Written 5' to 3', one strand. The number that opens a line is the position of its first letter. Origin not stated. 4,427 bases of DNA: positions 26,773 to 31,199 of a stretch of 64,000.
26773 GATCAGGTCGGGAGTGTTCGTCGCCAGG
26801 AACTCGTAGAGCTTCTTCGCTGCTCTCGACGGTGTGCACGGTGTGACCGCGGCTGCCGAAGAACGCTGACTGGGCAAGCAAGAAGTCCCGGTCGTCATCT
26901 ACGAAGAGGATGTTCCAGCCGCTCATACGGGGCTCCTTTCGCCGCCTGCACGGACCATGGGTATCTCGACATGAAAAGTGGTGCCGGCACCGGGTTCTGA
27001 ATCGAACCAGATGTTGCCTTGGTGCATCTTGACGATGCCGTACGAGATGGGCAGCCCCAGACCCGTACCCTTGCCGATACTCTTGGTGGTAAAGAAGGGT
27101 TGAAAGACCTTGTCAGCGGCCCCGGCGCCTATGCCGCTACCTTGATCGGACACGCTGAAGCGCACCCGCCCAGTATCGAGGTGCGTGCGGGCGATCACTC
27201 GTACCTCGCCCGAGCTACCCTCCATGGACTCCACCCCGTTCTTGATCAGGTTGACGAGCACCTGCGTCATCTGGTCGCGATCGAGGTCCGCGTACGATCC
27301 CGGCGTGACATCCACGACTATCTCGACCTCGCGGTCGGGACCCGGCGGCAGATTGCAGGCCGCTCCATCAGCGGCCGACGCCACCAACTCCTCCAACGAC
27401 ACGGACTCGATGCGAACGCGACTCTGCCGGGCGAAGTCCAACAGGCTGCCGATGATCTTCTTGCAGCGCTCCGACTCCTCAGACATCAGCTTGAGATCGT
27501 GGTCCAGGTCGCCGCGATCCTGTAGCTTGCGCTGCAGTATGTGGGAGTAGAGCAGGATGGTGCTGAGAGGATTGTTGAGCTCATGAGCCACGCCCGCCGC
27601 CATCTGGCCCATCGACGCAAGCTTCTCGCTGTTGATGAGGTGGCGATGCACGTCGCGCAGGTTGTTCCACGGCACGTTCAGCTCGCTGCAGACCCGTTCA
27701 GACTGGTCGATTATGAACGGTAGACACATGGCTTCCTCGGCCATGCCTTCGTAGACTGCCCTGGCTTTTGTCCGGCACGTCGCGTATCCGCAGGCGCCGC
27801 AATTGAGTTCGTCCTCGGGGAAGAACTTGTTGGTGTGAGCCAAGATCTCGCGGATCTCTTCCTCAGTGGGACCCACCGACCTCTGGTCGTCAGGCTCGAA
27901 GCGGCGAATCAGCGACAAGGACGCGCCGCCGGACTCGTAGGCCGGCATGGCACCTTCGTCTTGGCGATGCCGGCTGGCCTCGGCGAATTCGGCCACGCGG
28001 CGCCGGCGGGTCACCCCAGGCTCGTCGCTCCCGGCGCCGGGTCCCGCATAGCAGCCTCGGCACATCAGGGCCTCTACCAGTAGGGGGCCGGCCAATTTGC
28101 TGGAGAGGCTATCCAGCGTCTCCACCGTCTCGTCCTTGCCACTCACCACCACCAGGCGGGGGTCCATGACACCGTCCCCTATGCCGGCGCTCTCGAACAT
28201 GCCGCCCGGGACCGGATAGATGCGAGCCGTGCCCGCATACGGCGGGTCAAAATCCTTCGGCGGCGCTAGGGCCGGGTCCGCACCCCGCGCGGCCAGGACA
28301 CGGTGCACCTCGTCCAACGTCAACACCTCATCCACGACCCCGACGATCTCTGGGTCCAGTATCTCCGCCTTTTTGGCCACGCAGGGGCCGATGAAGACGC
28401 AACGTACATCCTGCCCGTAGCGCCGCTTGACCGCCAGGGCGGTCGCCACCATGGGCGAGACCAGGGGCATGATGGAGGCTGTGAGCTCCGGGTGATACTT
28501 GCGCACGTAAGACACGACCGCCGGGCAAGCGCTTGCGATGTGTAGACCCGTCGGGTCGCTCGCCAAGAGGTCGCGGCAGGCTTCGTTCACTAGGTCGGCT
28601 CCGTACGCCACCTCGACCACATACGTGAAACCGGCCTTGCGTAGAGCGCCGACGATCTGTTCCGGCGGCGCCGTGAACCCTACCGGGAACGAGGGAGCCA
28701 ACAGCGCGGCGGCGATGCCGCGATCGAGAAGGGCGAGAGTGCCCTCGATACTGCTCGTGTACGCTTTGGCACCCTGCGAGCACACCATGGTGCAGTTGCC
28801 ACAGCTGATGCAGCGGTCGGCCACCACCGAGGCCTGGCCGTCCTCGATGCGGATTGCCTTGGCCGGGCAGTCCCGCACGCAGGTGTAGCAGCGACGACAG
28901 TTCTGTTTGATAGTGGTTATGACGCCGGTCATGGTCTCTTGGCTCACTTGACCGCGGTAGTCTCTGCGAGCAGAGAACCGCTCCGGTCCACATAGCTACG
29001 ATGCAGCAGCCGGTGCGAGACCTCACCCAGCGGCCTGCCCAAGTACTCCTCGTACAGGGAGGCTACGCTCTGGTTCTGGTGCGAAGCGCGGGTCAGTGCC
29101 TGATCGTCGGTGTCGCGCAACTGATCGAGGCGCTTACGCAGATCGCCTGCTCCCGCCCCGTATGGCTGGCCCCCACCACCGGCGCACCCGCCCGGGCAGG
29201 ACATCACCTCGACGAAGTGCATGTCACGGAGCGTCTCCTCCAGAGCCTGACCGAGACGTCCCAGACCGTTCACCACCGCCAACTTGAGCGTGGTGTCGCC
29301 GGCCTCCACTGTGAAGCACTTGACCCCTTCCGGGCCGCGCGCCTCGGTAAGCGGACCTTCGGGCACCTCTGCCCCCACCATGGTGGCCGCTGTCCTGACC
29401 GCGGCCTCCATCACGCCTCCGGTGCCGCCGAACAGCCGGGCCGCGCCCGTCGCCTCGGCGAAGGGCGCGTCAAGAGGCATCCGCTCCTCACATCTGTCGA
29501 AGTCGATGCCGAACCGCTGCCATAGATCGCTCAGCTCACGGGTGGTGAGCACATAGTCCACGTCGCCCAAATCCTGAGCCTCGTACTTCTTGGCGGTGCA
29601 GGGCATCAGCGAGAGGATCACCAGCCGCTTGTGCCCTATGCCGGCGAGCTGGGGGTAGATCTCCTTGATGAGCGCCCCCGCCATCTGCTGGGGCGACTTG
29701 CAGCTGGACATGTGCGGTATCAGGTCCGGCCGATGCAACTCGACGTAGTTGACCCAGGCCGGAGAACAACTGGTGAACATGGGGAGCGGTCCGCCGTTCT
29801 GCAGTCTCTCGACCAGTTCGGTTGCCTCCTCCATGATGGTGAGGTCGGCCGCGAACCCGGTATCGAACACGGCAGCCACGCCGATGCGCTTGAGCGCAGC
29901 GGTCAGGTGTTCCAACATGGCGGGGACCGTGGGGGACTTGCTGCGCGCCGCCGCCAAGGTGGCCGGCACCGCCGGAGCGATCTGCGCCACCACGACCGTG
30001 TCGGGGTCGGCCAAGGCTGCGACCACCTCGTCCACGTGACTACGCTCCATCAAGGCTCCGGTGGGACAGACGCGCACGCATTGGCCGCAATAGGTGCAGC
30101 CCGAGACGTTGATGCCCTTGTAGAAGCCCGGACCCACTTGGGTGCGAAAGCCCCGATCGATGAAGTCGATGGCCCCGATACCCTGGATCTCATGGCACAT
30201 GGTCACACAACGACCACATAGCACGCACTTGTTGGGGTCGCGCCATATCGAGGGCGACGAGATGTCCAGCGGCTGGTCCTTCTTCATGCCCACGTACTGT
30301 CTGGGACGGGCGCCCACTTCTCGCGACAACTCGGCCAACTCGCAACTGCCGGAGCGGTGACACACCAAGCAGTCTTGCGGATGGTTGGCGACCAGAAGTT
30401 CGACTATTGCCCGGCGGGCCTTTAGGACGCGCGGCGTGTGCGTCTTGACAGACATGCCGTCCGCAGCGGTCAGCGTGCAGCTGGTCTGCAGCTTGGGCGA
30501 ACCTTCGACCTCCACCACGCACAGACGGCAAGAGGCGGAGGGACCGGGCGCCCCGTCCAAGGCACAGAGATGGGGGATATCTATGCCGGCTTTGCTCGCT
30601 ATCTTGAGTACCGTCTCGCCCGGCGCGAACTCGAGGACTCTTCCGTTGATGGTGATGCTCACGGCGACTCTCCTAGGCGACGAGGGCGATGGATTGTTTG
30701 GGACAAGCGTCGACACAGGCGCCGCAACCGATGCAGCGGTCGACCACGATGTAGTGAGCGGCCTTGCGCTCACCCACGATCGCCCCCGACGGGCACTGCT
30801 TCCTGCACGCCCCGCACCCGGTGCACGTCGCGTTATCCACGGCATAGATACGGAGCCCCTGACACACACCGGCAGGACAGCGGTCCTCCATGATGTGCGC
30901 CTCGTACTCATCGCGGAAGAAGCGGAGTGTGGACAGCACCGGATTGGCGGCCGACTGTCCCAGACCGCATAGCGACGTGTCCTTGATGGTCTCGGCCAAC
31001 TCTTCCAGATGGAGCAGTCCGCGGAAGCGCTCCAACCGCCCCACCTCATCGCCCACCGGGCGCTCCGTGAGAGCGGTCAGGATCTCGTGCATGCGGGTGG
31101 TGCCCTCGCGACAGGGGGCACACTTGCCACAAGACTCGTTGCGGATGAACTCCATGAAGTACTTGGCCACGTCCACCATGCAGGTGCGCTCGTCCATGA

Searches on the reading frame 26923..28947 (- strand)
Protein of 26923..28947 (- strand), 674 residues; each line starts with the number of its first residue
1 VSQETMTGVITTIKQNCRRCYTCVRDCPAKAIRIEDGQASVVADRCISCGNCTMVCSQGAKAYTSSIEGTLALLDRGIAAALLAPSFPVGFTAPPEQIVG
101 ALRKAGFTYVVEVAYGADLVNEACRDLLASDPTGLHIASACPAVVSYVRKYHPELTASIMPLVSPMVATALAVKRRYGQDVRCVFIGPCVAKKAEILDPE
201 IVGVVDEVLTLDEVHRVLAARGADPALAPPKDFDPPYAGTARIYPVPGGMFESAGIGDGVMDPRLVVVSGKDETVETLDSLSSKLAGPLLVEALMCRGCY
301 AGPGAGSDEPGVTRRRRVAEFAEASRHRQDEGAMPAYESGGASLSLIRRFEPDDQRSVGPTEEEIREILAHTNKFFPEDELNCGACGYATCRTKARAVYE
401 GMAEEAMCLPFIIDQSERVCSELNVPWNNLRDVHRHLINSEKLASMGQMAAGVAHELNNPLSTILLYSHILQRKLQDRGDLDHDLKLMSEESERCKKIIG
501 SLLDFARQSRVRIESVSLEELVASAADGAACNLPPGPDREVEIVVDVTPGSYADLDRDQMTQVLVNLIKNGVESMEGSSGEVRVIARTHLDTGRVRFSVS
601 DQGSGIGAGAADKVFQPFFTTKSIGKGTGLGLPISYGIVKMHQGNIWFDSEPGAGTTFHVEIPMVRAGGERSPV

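Call 48: search_protein_families(library=ncbifam, proteins=[window:26923-28947:-], max_evalue=1e-10)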
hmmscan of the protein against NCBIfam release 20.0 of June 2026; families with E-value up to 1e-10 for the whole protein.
window:26923-28947:- (674 aa): 61 families (the best 25 are shown)
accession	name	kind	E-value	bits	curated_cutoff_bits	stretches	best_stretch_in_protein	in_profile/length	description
NF008468.0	PRK11360.1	equivalog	1.1e-51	176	646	1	433-667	383-611/616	two-component system sensor histidine kinase AtoS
TIGR04105.1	FeFe_hydrog_B1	subfamily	6.1e-50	170.2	450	1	22-305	165-458/462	monomeric [FeFe] hydrogenase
NF010411.0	PRK13837.1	equivalog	6.9e-45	153.3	647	1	429-664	433-675/828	two-component system VirA-like sensor kinase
NF007688.0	PRK10364.1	equivalog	3.4e-42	144.8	479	1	434-664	228-451/460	two-component system sensor histidine kinase ZraS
NF052574.1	HisKinEspCMyxo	equivalog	1.3e-39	136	1200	1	432-666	403-639/785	serine histidine kinase EspC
NF047466.1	hybrid_RR_LvrB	exception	7.8e-37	127.3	500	1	432-665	138-377/377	hybrid histidine kinase/response regulator LvrB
NF046020.1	HisKinCckABruc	equivalog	4.7e-36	124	1000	1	431-664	465-707/868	cell cycle histidine kinase CckA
NF038348.1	T2SS_HK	subfamily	5.4e-36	124.2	450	1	493-664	409-573/574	histidine kinase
NF047497.1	HK_LIC_12097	equivalog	8.9e-35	120.1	500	1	440-664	144-366/367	LIC_12097 family sensor histidine kinase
NF041777.1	sens_FixL_Rhizob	equivalog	1.4e-34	119.6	850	1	429-665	245-482/485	sensor protein FixL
NF052573.1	HisKinEspAMyxo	equivalog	1.5e-33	115.8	1400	1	431-665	369-612/755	serine histidine kinase EspA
NF010076.0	PRK13557.1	subfamily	2.1e-30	105.7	631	1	430-666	147-396/540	histidine kinase famiy protein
NF046026.1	HisKinCckACaul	equivalog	3e-30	105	1000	1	432-665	288-533/678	cell cycle histidine kinase CckA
NF046044.1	PnpS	equivalog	6.6e-30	104.4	400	1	450-663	174-390/390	two-component system histidine kinase PnpS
NF033092.0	HK_WalK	equivalog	2.3e-29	102.5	725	1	449-664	375-594/594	cell wall metabolism sensor histidine kinase WalK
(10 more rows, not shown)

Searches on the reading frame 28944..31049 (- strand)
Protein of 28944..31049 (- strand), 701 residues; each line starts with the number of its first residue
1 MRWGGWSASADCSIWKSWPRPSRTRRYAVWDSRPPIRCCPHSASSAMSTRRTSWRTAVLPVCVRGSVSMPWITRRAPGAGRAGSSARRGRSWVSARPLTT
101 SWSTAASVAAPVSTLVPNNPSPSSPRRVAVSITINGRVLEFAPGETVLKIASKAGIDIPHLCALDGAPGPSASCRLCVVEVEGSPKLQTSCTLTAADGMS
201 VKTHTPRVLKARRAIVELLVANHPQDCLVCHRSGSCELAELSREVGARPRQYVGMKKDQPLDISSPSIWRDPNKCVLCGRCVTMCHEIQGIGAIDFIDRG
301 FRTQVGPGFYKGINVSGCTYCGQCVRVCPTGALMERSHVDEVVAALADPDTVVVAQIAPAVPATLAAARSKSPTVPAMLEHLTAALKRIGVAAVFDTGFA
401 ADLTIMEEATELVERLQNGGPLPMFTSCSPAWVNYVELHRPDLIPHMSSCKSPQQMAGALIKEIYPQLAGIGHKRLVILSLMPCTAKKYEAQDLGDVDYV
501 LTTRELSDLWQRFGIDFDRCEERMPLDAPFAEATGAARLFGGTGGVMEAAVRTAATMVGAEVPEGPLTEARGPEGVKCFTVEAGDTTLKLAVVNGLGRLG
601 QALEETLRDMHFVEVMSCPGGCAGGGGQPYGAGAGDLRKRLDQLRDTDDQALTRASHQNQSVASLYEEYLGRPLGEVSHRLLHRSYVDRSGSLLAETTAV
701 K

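Call 48: search_protein_families(library=ncbifam, proteins=[window:28944-31049:-], max_evalue=1e-10)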
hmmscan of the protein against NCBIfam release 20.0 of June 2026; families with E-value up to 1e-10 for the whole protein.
window:28944-31049:- (701 aa): 9 families
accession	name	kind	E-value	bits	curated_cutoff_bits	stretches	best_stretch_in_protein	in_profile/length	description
NF040763.1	FeFe_hydrog_A6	exception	7.7e-197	655.2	765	1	130-689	1-571/571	NADH-dependent [FeFe] hydrogenase, group A6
NF040762.1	Hydr_FeFe_Clost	exception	1.1e-140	470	900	1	131-686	2-571/572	ferredoxin hydrogenase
TIGR02512.1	FeFe_hydrog_A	subfamily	2.9e-123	411.4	405.95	1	267-629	1-373/375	[FeFe] hydrogenase, group A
NF005745.0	PRK07569.1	equivalog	2.3e-56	190.8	333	1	130-338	4-212/238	bidirectional hydrogenase complex protein HoxU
TIGR04105.1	FeFe_hydrog_B1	subfamily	1.1e-48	166.1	450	1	271-627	140-457/462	monomeric [FeFe] hydrogenase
TIGR01973.1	NuoG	equivalog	4.7e-47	161.1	470.05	1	132-338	1-203/606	NADH-quinone oxidoreductase subunit NuoG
NF006305.0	PRK08493.1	equivalog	4.3e-43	147.5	591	1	130-337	2-225/819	NADH-quinone oxidoreductase subunit G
NF005895.0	PRK07860.1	equivalog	1.5e-39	135.7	802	1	126-334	14-221/811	NADH-quinone oxidoreductase subunit G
NF009454.0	PRK12814.1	equivalog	1.1e-16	60.4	916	1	129-238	3-106/657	putative NADPH-dependent glutamate synthase small subunit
